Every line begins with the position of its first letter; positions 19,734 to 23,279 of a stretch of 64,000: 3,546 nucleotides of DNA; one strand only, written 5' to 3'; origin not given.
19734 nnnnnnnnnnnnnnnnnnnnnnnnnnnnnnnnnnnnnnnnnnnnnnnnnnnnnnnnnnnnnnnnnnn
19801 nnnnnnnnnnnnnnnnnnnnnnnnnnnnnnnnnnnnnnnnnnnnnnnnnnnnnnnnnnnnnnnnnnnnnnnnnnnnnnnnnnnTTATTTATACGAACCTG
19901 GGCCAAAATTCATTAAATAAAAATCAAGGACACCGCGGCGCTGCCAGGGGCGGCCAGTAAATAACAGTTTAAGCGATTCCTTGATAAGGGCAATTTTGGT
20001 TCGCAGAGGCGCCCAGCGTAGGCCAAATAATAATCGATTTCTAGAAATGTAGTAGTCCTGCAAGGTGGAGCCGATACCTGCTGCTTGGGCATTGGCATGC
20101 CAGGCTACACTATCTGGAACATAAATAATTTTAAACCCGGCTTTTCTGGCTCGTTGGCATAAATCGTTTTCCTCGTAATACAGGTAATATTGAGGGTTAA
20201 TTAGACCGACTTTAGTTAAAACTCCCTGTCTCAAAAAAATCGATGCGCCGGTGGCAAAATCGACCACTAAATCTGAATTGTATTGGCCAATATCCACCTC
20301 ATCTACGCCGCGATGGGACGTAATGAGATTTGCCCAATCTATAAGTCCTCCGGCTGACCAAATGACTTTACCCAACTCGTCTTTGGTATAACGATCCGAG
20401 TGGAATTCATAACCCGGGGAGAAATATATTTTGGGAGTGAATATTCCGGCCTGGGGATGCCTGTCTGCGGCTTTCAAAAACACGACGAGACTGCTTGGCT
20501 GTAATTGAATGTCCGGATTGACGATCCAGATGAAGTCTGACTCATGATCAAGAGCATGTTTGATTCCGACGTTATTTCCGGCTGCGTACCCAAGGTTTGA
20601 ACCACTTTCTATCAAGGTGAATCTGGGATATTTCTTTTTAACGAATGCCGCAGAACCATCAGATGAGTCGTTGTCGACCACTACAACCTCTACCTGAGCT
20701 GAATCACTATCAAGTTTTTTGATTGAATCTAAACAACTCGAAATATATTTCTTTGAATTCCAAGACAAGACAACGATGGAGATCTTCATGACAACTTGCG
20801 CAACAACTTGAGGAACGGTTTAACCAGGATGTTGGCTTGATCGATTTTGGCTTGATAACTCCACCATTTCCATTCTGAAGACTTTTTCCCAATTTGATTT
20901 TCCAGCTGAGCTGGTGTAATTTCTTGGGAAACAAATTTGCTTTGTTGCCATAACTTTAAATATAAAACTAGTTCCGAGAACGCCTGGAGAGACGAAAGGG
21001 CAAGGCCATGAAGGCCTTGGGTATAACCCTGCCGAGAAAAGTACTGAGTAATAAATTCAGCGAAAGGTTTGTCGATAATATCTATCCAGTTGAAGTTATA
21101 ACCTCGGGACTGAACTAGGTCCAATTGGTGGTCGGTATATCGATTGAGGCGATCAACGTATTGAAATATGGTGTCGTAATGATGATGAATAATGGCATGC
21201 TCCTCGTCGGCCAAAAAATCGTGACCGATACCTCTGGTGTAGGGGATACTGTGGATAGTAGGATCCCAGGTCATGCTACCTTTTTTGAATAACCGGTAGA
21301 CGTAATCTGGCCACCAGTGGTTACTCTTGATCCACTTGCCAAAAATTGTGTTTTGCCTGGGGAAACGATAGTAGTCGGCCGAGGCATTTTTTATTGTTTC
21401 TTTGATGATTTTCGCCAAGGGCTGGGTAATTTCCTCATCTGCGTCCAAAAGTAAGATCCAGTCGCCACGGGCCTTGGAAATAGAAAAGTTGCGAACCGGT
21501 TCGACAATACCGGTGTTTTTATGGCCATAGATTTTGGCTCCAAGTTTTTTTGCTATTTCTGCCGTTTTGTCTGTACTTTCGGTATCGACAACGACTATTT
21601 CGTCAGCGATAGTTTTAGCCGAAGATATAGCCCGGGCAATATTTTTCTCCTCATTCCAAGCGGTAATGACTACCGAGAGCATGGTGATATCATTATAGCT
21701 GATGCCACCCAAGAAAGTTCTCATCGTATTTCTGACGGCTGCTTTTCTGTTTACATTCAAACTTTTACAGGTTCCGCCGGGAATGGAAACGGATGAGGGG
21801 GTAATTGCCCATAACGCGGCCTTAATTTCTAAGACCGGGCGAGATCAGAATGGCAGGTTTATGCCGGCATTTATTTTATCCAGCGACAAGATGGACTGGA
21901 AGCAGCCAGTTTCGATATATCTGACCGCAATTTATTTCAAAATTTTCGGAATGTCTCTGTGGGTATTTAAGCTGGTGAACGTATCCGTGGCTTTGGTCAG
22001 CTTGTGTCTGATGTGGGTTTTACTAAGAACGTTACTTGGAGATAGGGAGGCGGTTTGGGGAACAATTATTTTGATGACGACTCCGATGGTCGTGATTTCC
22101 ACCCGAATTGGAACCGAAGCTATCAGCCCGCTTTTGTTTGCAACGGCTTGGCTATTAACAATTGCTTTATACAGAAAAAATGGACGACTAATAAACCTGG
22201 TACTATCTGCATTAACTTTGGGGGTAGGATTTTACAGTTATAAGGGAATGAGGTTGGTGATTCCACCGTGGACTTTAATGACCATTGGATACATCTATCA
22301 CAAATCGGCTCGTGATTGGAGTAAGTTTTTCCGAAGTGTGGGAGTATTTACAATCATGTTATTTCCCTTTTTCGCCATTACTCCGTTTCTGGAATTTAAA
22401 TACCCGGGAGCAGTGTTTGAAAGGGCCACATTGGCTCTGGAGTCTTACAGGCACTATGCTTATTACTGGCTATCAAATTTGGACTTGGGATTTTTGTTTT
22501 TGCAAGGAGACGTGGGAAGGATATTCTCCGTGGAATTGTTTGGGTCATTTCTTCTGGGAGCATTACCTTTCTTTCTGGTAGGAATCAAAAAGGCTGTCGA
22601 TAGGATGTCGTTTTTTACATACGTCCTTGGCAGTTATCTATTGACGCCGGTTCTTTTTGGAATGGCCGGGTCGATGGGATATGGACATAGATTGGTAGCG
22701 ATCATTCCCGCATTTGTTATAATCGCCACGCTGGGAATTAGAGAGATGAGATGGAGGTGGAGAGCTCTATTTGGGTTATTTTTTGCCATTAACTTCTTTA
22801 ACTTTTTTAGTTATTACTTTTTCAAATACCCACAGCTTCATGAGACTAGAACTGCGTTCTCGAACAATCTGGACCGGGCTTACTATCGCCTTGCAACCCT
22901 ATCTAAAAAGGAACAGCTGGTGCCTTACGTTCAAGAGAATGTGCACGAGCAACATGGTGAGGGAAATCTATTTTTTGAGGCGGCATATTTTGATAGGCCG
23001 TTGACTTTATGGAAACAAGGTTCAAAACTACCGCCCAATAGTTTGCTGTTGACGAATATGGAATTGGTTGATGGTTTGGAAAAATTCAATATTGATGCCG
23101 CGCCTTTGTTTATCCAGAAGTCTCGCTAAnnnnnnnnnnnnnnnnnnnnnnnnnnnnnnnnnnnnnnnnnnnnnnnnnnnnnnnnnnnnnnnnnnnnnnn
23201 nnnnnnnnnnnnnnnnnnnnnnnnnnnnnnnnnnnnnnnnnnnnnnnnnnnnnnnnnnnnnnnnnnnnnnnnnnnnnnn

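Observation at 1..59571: About 58 kb envelope-glycosylation super-cluster built on lipid-linked sugar donors plus GT-C transferases, with a complete dTDP-rhamnose pathway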

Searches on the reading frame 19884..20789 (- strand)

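Call 6: search_protein_families(library=pfam, proteins=[window:19884-20789:-], max_evalue=0.01)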
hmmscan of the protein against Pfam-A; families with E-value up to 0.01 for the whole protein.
window:19884-20789:- (301 aa): 3 families
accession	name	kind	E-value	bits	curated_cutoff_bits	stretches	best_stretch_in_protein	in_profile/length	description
PF00535.33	Glycos_transf_2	-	4.3e-18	66.3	23.3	1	4-118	1-113/168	Glycosyl transferase family 2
PF13641.12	Glyco_tranf_2_3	-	1.8e-16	61.3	27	1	3-235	3-215/230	Glycosyltransferase like family 2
PF13632.12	Glyco_trans_2_3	-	0.00027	21.2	27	1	173-281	67-169/198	Glycosyl transferase family group 2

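Call 14: search_protein_families(library=ncbifam, proteins=[window:19884-20789:-], max_evalue=0.001)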
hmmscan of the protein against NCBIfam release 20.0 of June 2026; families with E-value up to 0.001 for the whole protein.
window:19884-20789:- (301 aa): 15 families
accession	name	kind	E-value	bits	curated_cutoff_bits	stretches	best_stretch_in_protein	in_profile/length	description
NF041875.1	EPS_EpsD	equivalog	5.7e-12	45.7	370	1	3-108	1-104/325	exopolysaccharide biosynthesis glycosyltransferase EpsD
TIGR01556.1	rhamnosyltran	subfamily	6.4e-12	45.2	200.55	1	31-121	20-112/281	rhamnosyltransferase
TIGR04283.1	glyco_like_mftF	equivalog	9.5e-10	38.4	182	1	3-121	1-111/221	TIGR04283 family arsenosugar biosynthesis glycosyltransferase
TIGR03965.1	mycofact_glyco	equivalog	1.3e-09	37.5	280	1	2-96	75-167/467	mycofactocin biosynthesis glycosyltransferase MftF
NF050113.1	gal_furan_GlfT1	equivalog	3.5e-09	36.4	330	1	11-111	9-108/290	galactofuranosyltransferase GlfT1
TIGR03937.1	PgaC_IcaA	equivalog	3.3e-08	32.9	422.3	1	2-118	46-160/407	poly-beta-1,6-N-acetyl-D-glucosamine synthase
NF007482.0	PRK10073.1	equivalog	1e-07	31.3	423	1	2-97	7-99/334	glycosyltransferase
NF050050.1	ProtGlycPglI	equivalog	1.7e-06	27.7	500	1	2-109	3-109/306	GalNAc(5)-diNAcBac-PP-undecaprenol beta-1,3-glucosyltransferase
NF038302.1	EPS_HpsE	equivalog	2.7e-06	26.6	300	1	2-122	2-125/307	hormogonium polysaccharide biosynthesis glycosyltransferase HpsE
NF045692.1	OglycostaseCruG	equivalog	9.9e-06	24.7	600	1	2-108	42-152/386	2'-O-glycosyltransferase CruG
TIGR03111.1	glyc2_xrt_Gpos1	hypoth_equivalog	1.1e-05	24.4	363.95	1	2-106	50-154/439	TIGR03111 family XrtG-associated glycosyltransferase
NF038299.1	EPS_HpsN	equivalog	1.3e-05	24.3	425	1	2-238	2-227/317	hormogonium polysaccharide biosynthesis glycosyltransferase HpsN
NF047683.1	TeichurnBiosyTuaG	equivalog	3.7e-05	23.5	400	1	2-118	7-121/252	teichuronic acid biosynthesis protein TuaG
TIGR04009.1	wcaE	equivalog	0.00026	20.4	369.2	0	1-78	1-80/248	colanic acid biosynthesis glycosyltransferase WcaE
TIGR03469.1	HpnB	hypoth_equivalog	0.00078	18.6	379.25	0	2-107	45-159/386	hopene-associated glycosyltransferase HpnB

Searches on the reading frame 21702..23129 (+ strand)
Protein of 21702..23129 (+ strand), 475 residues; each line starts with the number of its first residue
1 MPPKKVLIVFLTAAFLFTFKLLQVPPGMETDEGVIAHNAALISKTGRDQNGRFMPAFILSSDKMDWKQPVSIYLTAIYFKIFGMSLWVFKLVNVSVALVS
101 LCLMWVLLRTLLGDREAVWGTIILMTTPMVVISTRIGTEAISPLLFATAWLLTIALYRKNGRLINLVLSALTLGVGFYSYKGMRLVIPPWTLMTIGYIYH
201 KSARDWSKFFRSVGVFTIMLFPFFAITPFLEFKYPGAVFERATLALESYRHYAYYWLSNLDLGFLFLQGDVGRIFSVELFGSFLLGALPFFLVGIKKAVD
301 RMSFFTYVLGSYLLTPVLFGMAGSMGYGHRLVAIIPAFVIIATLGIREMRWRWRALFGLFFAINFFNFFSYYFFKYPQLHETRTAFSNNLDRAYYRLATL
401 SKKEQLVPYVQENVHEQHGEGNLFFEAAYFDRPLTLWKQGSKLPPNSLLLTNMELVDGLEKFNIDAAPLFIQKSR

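Call 6: search_protein_families(library=pfam, proteins=[window:21702-23129:+], max_evalue=0.01)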
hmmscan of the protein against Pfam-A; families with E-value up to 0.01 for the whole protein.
window:21702-23129:+ (475 aa): 1 family
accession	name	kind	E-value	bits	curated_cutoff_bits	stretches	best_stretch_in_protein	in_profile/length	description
PF13231.12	PMT_2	-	4.4e-11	43.7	26.1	1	69-223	4-151/160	Dolichyl-phosphate-mannose-protein mannosyltransferase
